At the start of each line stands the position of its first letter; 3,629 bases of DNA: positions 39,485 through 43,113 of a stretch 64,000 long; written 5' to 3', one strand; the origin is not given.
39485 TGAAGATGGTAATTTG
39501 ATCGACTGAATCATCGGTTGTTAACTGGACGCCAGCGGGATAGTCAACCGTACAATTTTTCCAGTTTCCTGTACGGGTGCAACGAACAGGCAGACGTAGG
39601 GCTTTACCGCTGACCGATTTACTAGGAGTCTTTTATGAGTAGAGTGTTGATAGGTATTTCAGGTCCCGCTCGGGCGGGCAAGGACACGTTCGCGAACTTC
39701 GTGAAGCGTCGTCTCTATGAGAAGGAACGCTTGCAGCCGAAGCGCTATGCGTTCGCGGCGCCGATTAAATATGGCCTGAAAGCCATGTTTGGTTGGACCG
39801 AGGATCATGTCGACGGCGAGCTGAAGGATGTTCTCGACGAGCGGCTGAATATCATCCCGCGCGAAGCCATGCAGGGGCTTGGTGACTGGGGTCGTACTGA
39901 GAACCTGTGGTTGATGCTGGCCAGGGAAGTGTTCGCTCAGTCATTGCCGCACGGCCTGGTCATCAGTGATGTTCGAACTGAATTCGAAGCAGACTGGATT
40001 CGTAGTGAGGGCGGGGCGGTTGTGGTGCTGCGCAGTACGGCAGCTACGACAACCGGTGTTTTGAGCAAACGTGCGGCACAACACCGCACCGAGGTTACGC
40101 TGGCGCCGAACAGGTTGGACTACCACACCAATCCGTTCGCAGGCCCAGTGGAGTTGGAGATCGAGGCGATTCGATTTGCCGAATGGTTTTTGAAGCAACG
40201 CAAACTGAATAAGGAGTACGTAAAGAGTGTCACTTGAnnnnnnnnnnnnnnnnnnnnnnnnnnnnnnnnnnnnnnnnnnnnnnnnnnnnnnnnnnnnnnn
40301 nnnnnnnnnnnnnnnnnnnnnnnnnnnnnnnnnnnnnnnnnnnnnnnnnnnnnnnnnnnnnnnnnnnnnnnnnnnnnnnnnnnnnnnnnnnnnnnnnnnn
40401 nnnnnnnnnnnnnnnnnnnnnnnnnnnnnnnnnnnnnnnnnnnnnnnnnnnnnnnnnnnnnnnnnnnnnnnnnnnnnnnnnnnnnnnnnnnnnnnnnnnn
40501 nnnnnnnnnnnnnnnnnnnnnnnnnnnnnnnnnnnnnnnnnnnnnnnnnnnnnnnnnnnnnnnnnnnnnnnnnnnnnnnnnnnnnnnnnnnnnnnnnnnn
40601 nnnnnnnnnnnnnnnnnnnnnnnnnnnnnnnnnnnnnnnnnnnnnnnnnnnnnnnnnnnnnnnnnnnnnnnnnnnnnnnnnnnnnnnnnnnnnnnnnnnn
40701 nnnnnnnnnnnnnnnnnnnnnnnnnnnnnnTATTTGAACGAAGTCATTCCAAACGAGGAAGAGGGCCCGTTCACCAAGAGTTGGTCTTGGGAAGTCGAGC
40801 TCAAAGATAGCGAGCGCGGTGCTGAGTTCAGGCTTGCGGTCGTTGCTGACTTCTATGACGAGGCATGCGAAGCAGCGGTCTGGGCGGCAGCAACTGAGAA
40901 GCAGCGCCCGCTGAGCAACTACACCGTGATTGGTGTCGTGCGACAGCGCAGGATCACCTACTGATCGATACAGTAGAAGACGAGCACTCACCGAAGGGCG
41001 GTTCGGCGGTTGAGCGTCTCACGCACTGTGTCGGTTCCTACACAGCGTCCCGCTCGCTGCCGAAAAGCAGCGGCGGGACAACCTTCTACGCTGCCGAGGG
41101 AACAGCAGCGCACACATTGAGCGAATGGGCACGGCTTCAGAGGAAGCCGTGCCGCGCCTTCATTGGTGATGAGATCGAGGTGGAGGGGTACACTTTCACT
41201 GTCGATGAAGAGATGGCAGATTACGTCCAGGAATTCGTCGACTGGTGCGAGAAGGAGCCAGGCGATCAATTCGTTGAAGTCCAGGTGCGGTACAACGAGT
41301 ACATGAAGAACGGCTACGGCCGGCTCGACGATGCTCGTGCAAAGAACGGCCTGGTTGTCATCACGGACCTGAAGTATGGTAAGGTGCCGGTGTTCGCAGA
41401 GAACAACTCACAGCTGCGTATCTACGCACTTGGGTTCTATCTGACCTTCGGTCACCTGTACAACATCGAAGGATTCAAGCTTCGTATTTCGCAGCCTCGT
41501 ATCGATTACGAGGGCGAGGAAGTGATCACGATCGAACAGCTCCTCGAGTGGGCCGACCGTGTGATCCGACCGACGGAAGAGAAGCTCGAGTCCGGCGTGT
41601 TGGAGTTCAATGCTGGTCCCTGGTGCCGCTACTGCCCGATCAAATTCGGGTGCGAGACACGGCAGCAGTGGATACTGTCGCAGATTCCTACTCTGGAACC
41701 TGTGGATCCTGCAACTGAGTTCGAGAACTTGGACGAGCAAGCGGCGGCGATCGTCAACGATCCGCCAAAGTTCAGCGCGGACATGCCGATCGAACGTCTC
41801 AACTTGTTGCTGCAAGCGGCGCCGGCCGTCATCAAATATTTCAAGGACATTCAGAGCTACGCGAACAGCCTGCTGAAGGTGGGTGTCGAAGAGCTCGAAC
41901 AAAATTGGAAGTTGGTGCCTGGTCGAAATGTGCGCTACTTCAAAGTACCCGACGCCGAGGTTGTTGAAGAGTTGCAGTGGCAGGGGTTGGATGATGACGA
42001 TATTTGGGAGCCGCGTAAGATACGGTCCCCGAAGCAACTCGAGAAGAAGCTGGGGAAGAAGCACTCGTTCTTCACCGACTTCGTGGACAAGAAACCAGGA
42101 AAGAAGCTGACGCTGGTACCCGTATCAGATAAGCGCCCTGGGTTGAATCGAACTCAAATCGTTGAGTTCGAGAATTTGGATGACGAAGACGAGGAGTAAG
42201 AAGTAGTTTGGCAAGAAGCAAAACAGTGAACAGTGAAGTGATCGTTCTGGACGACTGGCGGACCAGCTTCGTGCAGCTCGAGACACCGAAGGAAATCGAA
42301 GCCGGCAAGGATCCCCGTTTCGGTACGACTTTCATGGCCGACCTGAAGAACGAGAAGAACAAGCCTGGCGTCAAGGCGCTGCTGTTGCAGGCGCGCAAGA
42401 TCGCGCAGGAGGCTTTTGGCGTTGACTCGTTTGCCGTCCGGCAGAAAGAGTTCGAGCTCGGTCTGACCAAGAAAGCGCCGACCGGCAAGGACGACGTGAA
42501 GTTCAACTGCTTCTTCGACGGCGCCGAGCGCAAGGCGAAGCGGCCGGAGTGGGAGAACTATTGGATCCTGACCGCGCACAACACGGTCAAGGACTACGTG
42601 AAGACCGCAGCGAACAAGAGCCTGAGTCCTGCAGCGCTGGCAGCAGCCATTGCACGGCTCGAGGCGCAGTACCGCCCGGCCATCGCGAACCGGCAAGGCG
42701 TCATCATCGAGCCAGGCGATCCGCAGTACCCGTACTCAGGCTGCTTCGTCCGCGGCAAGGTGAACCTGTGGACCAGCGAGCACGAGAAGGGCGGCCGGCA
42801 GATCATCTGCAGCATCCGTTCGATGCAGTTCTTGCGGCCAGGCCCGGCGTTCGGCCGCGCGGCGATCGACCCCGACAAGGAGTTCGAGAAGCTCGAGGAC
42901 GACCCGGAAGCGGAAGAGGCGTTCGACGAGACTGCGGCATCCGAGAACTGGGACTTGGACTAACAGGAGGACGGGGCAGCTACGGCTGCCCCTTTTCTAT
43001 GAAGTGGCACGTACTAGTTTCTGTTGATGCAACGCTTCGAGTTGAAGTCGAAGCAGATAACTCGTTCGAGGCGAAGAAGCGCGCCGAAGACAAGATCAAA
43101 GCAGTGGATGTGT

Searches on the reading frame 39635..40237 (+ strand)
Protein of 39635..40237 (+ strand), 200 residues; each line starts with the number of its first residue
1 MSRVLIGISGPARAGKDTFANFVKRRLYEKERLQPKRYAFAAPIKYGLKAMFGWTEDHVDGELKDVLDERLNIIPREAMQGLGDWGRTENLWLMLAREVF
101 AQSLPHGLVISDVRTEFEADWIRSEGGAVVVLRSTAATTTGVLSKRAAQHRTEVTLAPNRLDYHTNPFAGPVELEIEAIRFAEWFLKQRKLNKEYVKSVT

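Call 27: search_protein_families(library=pfam, proteins=[window:39635-40237:+], max_evalue=0.001)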
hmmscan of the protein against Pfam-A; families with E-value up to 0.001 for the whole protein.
window:39635-40237:+ (200 aa): 1 family
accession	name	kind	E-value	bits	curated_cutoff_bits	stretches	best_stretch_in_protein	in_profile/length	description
PF21448.3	DNMK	-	1.4e-09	38.3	27.1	1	5-55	2-46/232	Deoxynucleotide monophosphate kinase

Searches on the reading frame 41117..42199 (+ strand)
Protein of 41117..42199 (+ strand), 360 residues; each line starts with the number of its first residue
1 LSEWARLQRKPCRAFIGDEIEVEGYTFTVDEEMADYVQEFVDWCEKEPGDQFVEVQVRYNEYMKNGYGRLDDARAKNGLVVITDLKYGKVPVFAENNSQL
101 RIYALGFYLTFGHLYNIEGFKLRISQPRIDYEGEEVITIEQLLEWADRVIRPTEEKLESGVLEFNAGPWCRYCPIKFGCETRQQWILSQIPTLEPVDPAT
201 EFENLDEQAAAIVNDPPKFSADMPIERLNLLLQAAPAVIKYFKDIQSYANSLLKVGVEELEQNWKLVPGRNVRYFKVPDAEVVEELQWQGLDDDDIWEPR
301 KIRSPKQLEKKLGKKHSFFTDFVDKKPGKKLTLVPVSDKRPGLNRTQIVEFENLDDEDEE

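Call 12: search_protein_families(library=phrogs, proteins=[window:41117-42199:+])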
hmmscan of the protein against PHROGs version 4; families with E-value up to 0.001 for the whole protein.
window:41117-42199:+ (360 aa): 2 families
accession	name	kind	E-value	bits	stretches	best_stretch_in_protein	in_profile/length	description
phrog_69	-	DNA, RNA and nucleotide metabolism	5.8e-70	237.7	1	14-359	146-481/501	exonuclease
phrog_3953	-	DNA, RNA and nucleotide metabolism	6.7e-11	43.2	1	28-153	63-181/186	exonuclease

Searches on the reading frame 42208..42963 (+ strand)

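Call 27: search_protein_families(library=pfam, proteins=[window:42208-42963:+], max_evalue=0.001)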
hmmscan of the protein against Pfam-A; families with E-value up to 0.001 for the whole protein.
window:42208-42963:+ (251 aa): 1 family
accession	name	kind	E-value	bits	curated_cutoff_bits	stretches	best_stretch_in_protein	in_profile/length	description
PF10991.15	Enc34_ssDNA-bd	-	1.8e-13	51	26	1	12-231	3-171/176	Enterobacter phage Enc34, ssDNA-binding protein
